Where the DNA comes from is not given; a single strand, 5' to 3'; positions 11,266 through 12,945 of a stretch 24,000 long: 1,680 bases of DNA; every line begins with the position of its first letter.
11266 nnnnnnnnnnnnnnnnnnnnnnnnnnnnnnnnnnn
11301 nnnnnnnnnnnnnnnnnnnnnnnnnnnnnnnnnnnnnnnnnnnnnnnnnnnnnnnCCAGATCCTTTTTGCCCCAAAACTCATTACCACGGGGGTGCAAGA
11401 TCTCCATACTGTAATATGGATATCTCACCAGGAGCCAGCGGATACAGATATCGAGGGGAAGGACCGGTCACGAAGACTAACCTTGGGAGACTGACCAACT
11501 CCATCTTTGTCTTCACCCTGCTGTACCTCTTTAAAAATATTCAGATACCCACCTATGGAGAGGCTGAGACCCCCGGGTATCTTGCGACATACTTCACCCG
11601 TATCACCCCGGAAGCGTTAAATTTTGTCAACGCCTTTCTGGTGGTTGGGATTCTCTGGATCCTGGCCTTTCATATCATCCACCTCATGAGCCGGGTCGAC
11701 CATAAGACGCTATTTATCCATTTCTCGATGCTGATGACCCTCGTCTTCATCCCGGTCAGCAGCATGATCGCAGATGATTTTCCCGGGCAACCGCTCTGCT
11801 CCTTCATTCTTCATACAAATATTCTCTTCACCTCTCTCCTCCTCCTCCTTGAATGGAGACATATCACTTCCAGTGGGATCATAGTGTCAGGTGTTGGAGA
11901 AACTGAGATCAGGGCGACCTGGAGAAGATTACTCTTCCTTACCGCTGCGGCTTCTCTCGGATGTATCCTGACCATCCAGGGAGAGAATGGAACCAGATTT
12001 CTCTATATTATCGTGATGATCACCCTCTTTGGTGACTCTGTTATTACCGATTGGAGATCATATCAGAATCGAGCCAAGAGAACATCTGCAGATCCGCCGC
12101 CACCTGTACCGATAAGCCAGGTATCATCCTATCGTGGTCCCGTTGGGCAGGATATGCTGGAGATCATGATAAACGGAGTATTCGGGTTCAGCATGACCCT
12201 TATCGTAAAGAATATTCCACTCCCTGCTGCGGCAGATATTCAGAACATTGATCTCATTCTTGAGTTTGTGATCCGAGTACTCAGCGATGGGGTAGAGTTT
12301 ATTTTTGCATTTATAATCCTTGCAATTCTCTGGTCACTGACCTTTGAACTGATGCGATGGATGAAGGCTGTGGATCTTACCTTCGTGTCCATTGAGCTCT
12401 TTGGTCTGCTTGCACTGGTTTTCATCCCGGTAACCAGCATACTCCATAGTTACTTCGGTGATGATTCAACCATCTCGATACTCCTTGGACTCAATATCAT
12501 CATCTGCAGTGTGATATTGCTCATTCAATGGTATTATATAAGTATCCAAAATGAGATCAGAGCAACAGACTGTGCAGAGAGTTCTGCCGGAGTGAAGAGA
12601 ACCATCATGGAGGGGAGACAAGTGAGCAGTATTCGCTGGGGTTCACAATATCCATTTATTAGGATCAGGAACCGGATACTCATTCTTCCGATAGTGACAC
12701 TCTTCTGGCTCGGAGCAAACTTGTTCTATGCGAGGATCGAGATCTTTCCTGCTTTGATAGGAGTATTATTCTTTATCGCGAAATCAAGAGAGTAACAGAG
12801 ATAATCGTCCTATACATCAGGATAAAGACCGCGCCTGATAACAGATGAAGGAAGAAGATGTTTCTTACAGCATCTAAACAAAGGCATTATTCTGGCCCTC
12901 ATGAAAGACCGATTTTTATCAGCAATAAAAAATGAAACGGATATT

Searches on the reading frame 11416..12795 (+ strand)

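Call 9: search_protein_families(library=pfam, proteins=[window:11416-12795:+], max_evalue=0.01)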
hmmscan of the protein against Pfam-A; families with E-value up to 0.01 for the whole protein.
window:11416-12795:+ (459 aa): 1 family
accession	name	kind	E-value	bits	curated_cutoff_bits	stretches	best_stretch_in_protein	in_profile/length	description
PF06736.16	TMEM175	-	5.4e-20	72.1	25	2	248-338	2-88/88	Endosomal/lysosomal potassium channel TMEM175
